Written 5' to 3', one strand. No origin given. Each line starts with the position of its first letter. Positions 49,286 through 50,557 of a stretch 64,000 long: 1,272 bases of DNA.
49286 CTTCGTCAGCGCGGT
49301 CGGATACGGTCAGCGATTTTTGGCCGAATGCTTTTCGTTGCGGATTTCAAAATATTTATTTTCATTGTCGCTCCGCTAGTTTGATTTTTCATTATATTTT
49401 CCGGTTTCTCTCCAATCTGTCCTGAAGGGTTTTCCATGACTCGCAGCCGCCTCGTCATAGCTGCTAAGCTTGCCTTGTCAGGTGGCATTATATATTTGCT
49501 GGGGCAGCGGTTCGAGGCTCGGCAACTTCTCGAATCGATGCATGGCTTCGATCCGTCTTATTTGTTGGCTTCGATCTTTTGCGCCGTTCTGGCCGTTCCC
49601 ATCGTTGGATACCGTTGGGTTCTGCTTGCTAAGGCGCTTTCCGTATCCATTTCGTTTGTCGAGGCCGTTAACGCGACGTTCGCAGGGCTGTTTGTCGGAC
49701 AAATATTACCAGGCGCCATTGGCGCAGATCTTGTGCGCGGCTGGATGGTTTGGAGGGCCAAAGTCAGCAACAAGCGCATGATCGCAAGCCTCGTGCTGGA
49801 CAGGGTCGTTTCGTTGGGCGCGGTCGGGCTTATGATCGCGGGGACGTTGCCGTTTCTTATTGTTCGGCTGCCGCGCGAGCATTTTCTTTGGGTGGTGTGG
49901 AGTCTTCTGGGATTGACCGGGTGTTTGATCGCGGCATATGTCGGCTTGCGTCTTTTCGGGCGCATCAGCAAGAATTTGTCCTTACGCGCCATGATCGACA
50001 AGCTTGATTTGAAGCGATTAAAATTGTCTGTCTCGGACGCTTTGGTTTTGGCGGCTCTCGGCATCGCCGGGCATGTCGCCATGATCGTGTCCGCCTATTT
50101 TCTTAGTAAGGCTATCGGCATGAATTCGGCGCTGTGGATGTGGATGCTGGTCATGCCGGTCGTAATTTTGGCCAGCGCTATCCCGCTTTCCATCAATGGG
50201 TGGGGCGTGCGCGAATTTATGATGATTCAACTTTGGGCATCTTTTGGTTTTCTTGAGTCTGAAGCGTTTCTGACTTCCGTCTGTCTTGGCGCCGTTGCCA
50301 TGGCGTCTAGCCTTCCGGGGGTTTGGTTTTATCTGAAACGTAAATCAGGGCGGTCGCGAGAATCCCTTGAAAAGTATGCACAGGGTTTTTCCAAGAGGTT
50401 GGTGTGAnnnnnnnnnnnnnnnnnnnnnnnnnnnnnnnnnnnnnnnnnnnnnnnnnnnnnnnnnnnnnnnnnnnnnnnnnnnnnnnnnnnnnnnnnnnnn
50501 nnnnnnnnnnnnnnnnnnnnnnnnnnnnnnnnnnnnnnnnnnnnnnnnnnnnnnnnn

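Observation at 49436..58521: Split three-component polyprenyl-phosphate-sugar periplasmic glycosylation module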

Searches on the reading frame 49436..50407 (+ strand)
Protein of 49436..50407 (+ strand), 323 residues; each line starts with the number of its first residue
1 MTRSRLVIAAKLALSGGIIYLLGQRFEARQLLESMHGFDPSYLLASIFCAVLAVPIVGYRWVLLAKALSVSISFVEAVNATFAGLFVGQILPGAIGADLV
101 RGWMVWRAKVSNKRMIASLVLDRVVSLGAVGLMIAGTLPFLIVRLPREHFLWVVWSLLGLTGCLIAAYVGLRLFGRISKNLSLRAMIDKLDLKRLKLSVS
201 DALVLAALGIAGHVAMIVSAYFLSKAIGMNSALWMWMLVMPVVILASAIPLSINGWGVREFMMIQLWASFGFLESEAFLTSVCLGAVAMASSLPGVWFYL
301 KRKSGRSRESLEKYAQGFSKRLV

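Call 3: search_protein_families(library=pfam, proteins=[window:49436-50407:+], max_evalue=0.01)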
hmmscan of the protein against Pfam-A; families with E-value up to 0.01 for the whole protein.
window:49436-50407:+ (323 aa): 1 family
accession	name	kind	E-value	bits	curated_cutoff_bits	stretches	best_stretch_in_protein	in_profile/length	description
PF03706.18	LPG_synthase_TM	-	1.1e-35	124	33.4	1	8-288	1-294/302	Lysylphosphatidylglycerol synthase TM region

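Call 4: search_protein_families(library=ncbifam, proteins=[window:49436-50407:+], max_evalue=0.01)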
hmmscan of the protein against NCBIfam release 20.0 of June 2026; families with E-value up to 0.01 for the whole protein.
window:49436-50407:+ (323 aa): 1 family
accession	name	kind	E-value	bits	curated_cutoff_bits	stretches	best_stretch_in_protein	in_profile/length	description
TIGR00374.1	TIGR00374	subfamily_domain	1.5e-13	50.9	43.2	1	29-278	18-288/323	flippase-like domain-containing protein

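Call 16: search_solved_structures(query=window:49436-50404:+, max_evalue=1, show_alignments=1)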
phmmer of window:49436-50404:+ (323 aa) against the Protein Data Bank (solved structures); distinct sequences matched with E-value up to 1: 0.
